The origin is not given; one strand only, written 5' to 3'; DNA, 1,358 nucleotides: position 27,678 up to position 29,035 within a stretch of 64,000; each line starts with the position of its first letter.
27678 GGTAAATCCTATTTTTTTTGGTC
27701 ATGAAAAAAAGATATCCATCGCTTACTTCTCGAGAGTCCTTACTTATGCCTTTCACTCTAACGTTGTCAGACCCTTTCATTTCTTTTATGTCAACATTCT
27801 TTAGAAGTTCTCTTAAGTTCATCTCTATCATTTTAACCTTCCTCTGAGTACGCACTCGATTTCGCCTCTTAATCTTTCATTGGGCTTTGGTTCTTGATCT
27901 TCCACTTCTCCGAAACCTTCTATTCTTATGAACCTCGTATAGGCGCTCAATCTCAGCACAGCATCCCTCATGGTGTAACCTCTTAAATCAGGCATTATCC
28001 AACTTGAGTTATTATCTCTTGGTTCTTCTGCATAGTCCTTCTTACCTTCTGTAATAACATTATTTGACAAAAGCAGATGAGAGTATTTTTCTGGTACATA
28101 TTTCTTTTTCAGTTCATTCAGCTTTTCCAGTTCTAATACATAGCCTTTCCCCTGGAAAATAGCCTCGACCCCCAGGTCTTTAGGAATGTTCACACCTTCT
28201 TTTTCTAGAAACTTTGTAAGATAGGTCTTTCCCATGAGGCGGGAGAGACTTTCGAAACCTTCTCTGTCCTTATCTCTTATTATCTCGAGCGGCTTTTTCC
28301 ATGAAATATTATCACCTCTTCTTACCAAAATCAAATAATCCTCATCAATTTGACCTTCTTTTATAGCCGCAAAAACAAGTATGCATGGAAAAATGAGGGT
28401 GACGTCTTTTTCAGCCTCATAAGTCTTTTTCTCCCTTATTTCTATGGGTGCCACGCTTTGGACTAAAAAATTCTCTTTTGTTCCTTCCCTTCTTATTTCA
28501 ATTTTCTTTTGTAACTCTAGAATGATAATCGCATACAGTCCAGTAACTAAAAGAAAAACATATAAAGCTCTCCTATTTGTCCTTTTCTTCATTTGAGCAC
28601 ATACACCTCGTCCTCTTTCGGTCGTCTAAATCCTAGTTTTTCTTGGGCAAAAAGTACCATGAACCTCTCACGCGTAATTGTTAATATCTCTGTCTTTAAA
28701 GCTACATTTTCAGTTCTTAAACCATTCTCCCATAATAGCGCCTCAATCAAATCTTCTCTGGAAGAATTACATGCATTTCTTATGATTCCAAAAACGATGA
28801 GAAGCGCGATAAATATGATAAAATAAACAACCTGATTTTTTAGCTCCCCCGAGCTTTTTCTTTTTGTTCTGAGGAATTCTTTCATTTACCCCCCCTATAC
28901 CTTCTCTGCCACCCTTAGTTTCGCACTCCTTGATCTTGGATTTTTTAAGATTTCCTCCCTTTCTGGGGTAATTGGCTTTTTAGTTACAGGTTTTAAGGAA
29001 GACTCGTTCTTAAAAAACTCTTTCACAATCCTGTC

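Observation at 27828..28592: The ftsI slot of the dcw operon encodes a 254-aa protein lacking all transpeptidase catalytic motifs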

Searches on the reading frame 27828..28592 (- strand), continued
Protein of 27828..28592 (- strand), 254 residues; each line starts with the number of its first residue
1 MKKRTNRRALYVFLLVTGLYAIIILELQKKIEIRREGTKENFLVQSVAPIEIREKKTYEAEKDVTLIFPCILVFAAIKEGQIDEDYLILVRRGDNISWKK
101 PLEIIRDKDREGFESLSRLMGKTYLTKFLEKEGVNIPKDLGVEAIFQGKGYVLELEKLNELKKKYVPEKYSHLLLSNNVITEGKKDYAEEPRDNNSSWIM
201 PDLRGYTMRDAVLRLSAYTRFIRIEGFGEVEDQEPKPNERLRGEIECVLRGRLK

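Call 51: list_cluster_members(proteins=[P0069, P0060, P0063, P0068, P0089, P0057, P0066, P0072, P0001, P0003])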
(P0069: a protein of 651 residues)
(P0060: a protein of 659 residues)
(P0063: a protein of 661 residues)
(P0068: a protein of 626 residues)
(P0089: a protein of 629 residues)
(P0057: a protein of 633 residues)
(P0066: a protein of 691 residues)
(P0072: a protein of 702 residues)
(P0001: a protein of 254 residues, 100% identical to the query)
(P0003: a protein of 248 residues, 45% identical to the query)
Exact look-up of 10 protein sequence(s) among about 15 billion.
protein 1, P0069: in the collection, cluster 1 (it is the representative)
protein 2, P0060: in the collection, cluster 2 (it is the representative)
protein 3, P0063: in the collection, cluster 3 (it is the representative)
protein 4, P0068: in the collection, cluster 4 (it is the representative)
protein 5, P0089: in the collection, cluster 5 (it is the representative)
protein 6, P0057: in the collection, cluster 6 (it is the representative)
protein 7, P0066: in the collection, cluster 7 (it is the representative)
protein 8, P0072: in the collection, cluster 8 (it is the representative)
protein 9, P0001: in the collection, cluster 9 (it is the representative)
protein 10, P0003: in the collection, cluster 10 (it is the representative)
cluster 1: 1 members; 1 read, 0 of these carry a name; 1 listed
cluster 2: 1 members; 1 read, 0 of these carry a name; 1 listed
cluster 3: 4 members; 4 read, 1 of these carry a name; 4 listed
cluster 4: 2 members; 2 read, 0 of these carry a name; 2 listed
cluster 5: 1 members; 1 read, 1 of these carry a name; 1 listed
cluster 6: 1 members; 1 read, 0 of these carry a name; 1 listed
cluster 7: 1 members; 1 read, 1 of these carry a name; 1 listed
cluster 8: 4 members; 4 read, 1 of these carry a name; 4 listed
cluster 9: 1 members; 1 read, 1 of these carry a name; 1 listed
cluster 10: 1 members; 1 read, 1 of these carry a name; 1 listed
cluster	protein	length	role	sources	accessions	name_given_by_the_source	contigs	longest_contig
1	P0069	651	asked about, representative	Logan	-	-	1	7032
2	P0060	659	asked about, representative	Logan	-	-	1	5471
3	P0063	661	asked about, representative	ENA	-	-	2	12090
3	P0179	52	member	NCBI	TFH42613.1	MAG: DeoR family transcriptional regulator, partial [ANME-2 cluster archaeon]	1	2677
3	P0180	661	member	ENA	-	-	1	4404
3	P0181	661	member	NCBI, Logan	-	-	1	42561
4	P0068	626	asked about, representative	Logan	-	-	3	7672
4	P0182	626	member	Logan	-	-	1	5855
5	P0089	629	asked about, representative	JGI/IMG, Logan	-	cell division protein FtsI (penicillin-binding protein 3)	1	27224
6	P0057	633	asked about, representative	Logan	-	-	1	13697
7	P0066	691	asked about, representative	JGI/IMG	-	cell division protein FtsI/penicillin-binding protein 2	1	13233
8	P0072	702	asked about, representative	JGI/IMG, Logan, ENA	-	-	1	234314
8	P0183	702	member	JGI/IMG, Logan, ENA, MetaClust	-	\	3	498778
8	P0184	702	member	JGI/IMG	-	-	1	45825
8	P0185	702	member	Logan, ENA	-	-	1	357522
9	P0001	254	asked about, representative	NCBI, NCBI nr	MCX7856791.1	MAG: hypothetical protein N2513_02230 [Deltaproteobacteria bacterium] | hypothetical protein [Deltaproteobacteria bacterium]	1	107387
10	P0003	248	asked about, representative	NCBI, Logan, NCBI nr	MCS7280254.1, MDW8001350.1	MAG: hypothetical protein NZ583_01295 [Desulfobacterota bacterium] | hypothetical protein [Thermodesulfobacteriota bacterium]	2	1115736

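Call 52: find_encoding_contigs(protein=P0089, flank=10000, max_places=1)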
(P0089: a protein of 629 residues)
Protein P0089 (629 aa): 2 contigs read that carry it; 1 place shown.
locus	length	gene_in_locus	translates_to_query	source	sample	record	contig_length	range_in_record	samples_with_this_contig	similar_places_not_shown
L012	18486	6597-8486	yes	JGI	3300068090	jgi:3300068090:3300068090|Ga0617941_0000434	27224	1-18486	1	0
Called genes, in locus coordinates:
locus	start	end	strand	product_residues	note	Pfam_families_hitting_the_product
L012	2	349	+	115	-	?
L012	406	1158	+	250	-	PF20772:TACO1_YebC_N, PF01709:Transcrip_reg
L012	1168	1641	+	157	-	PF02075:RuvC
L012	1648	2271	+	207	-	PF01330:RuvA_N, PF14520:HHH_5, PF21176:RecR_HhH (faint), PF00633:HHH (faint), PF07499:RuvA_C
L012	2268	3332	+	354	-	PF05496:RuvB_N, PF00004:AAA, PF07728:AAA_5 (faint), PF17864:AAA_lid_4, PF05491:WHD_RuvB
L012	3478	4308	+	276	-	PF02548:Pantoate_transf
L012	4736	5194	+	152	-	PF02381:MraZ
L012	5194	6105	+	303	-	PF01795:Methyltransf_5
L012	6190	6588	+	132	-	-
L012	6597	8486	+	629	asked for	PF03717:PBP_dimer, PF03793:PASTA (faint)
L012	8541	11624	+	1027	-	PF01225:Mur_ligase, PF08245:Mur_ligase_M, PF02875:Mur_ligase_C, PF08245:Mur_ligase_M, PF02875:Mur_ligase_C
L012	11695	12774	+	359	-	PF00953:Glycos_transf_4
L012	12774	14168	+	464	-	PF21377:MurD_N, PF21799:MurD-like_N, PF08245:Mur_ligase_M, PF02875:Mur_ligase_C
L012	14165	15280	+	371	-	PF03033:Glyco_transf_28, PF04101:Glyco_tran_28_C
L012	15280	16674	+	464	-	PF01225:Mur_ligase, PF08245:Mur_ligase_M, PF02875:Mur_ligase_C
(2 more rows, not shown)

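Call 53: find_encoding_contigs(protein=P0181, flank=10000, max_places=1)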
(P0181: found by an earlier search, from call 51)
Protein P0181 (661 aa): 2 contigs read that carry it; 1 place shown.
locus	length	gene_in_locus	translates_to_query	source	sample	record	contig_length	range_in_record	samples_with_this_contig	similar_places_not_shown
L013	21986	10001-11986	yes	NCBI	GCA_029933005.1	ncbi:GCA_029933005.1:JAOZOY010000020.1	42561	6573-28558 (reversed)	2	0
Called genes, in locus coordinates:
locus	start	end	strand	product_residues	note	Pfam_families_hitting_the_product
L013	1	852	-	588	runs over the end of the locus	-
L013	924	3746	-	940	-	PF00515:TPR_1 (faint), PF07719:TPR_2 (faint), PF13174:TPR_6 (faint), PF13181:TPR_8 (faint), PF13432:TPR_16 (faint), PF13424:TPR_12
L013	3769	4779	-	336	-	-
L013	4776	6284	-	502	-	-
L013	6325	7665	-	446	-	-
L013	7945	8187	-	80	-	-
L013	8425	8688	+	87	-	PF02381:MraZ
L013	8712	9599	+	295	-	PF01795:Methyltransf_5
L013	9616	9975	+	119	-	-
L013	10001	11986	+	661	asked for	PF03717:PBP_dimer, PF00905:Transpeptidase (weak), PF03793:PASTA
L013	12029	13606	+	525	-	PF01225:Mur_ligase, PF08245:Mur_ligase_M, PF02875:Mur_ligase_C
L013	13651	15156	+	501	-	PF01225:Mur_ligase, PF08245:Mur_ligase_M, PF02875:Mur_ligase_C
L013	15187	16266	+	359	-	PF00953:Glycos_transf_4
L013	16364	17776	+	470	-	PF21377:MurD_N (weak), PF21799:MurD-like_N, PF08245:Mur_ligase_M, PF02875:Mur_ligase_C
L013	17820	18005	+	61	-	-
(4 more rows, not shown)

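Call 59: find_encoding_contigs(protein=P0072, flank=10000, max_places=1)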
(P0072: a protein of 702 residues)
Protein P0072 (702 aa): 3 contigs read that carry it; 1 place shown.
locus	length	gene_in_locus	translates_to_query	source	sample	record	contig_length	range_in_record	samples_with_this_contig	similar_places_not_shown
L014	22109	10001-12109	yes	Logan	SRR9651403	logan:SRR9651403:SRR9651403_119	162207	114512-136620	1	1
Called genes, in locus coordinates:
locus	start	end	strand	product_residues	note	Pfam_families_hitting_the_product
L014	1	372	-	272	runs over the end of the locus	-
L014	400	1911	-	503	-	PF00221:Lyase_aromatic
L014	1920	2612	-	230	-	PF22175:Ogg-HhH (weak), PF00730:HhH-GPD, PF10576:EndIII_4Fe-2S (weak)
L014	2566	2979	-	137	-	PF03061:4HBT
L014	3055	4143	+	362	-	PF05559:DUF763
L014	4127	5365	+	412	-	-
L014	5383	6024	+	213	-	PF01965:DJ-1_PfpI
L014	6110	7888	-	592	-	PF07244:POTRA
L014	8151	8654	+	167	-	PF02381:MraZ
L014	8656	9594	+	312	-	PF01795:Methyltransf_5, PF13847:Methyltransf_31 (weak)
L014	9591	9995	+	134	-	-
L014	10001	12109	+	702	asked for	PF03717:PBP_dimer, PF00905:Transpeptidase, PF03793:PASTA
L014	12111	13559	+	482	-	PF01225:Mur_ligase, PF08245:Mur_ligase_M, PF02875:Mur_ligase_C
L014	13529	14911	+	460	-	PF01225:Mur_ligase, PF08245:Mur_ligase_M, PF02875:Mur_ligase_C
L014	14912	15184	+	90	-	-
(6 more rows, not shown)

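Call 80: find_related_loci(query=A8, collection=metagenome_contigs, flank=1000)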
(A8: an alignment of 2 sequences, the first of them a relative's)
Query A8 (373 aa) in metagenome_contigs; peptide patterns used: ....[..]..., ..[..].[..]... (x = any residue, [..] = any of these).
600 stretches matched a pattern (row limit reached: there are more); 584 encode a relative of the query (tblastn E <= 1e-3); the best 80 are kept; 80 distinct loci.
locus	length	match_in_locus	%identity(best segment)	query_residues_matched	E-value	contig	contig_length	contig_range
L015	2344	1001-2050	35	19-368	1e-69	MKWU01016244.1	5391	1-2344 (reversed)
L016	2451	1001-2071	36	3-362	1e-62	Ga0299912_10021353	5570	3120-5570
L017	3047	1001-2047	36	15-368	6e-62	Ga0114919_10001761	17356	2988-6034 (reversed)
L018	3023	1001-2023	36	17-362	2e-60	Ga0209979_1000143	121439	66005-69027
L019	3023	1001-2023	33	19-361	2e-60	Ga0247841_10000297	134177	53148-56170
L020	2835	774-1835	35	8-368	4e-58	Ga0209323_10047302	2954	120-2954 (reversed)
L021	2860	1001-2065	35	19-373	1e-57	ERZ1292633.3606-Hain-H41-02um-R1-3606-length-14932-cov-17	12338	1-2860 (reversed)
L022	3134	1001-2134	34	2-371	1e-56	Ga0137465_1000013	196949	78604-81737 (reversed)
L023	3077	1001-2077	34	2-362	4e-56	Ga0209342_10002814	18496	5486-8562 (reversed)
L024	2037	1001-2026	36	19-363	6e-56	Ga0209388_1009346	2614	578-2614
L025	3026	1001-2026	36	19-362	1e-55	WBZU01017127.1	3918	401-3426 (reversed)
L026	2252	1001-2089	33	2-366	3e-56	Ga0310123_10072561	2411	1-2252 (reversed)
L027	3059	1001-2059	35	19-372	8e-56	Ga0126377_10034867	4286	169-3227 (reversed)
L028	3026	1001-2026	36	19-362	6e-55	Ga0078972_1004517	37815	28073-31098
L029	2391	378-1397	36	19-364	1e-55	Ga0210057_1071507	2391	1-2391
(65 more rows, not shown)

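Call 85: list_cluster_members(proteins=[P0055, P0073, P0088, P0093, P0107, P0110, P0115, P0126, P0131, P0146])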
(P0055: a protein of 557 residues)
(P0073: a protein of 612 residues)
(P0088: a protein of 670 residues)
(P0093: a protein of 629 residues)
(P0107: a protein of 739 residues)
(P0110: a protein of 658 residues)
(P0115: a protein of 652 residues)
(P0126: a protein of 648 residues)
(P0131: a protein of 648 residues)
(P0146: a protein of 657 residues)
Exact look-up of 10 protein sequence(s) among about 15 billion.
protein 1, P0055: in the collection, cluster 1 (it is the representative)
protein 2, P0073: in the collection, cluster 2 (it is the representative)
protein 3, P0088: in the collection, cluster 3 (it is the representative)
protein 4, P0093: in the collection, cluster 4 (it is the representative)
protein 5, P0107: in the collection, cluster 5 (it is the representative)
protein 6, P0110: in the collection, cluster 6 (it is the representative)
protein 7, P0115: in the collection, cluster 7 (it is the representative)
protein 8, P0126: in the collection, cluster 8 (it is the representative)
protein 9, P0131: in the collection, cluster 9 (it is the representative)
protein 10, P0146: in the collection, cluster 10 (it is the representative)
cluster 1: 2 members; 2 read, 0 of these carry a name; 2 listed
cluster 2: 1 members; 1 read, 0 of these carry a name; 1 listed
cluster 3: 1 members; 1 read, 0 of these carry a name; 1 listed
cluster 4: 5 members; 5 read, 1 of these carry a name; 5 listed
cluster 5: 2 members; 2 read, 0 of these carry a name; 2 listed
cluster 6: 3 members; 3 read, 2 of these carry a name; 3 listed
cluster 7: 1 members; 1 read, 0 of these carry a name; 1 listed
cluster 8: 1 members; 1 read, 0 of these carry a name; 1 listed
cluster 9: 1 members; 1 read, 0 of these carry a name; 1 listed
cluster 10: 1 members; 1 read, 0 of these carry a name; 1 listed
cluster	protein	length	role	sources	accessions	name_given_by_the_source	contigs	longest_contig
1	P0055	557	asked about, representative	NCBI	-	-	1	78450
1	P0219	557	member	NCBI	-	-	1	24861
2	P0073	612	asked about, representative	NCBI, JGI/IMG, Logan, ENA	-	-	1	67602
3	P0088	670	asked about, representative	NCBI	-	-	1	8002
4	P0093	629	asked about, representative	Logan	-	-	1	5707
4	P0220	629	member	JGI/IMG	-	cell division protein FtsI (penicillin-binding protein 3)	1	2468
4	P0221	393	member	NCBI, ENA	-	-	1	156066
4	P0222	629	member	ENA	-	-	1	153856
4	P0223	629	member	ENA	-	-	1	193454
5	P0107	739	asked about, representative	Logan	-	-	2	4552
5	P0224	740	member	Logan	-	-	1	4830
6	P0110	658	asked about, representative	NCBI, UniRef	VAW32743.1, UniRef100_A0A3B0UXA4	Cell division protein FtsI [Peptidoglycan synthetase] [hydrothermal vent metagenome] | beta-lactamase n=1 Tax=hydrothermal vent metagenome TaxID=652676 RepID=A0A3B0UXA4_9ZZZZ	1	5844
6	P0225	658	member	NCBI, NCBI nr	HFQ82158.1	MAG TPA: hypothetical protein ENK33_12430 [Desulfobacterales bacterium] | hypothetical protein [Desulfobacterales bacterium]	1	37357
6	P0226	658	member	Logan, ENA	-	-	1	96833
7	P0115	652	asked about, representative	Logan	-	-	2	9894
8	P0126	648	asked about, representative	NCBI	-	-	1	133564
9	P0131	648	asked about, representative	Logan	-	-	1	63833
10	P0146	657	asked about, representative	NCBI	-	-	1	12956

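Call 87: find_encoding_contigs(protein=P0225, flank=10000, max_places=1)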
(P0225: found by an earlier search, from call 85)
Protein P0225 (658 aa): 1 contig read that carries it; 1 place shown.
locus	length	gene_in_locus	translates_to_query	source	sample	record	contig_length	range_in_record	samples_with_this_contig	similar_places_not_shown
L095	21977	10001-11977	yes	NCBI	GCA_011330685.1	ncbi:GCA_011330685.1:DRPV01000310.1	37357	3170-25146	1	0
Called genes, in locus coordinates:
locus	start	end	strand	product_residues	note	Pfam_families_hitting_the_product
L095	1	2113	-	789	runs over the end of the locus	PF11845:Tll0287-like, PF13426:PAS_9 (weak), PF00989:PAS (faint), PF08447:PAS_3, PF00512:HisKA (weak), PF02518:HATPase_c, PF00072:Response_reg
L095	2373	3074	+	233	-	-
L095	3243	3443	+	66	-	PF09838:DUF2065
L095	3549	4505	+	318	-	PF01551:Peptidase_M23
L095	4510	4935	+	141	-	PF04519:Bactofilin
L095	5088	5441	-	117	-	PF02452:PemK_toxin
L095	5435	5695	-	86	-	-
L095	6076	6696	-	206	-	-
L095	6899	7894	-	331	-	PF01797:Y1_Tnp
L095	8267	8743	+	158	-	PF02381:MraZ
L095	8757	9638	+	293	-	PF01795:Methyltransf_5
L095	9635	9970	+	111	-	-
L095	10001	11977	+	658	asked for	PF03717:PBP_dimer, PF00905:Transpeptidase (faint), PF03793:PASTA (weak)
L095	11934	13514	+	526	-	PF01225:Mur_ligase (weak), PF08245:Mur_ligase_M, PF02875:Mur_ligase_C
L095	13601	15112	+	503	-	PF01225:Mur_ligase (weak), PF08245:Mur_ligase_M, PF02875:Mur_ligase_C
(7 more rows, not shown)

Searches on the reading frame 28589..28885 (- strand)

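Call 3: search_protein_families(library=pfam, proteins=[window:28589-28885:-], max_evalue=10)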
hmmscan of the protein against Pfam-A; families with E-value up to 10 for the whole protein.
window:28589-28885:- (98 aa): 0 families

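Call 4: search_protein_families(library=ncbifam, proteins=[window:28589-28885:-], max_evalue=10)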
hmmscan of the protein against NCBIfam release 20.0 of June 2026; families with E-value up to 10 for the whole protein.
window:28589-28885:- (98 aa): 1 family
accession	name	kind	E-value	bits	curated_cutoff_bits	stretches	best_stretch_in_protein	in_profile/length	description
NF052590.1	ArlF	equivalog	0.085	13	110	1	21-52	9-40/137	archaellum stator protein ArlF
